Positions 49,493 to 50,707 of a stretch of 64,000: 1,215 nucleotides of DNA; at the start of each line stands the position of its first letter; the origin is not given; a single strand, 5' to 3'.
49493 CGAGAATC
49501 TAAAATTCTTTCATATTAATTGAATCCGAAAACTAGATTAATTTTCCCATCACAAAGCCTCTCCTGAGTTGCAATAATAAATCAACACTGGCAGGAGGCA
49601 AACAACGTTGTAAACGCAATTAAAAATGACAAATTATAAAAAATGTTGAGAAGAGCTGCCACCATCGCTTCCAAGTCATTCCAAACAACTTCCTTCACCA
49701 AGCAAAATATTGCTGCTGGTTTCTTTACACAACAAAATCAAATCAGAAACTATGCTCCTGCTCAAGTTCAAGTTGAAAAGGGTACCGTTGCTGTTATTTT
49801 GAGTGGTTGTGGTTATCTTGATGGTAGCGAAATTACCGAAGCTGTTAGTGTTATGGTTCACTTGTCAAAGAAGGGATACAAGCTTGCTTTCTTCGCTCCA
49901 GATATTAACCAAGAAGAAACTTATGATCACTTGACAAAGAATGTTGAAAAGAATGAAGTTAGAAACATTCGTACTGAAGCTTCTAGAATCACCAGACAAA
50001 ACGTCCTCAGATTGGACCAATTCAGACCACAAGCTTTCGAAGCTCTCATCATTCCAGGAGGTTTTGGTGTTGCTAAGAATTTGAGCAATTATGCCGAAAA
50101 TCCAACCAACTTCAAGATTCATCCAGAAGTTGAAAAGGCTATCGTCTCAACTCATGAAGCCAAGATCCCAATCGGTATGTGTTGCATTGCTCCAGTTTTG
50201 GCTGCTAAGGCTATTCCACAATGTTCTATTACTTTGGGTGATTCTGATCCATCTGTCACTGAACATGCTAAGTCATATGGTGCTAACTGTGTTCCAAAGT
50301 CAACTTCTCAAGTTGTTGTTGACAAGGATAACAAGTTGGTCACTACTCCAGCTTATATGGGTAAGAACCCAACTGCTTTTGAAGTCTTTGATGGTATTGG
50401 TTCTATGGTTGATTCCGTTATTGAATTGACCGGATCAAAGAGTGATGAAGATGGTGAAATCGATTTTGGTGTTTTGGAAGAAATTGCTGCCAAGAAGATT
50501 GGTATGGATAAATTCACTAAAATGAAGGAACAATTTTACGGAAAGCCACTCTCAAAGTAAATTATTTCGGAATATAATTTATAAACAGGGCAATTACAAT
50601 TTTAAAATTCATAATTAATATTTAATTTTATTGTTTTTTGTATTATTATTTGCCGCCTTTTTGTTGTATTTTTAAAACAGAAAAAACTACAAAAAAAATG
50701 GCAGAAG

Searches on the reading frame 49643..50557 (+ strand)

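Call 38: search_protein_families(library=pfam, proteins=[window:49643-50557:+], max_evalue=0.001)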
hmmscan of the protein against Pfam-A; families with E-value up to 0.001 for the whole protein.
window:49643-50557:+ (305 aa): 1 family
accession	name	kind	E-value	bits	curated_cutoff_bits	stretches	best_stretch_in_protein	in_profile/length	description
PF01965.30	DJ-1_PfpI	-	7.7e-06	26.3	26.6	1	63-235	12-149/165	DJ-1/PfpI family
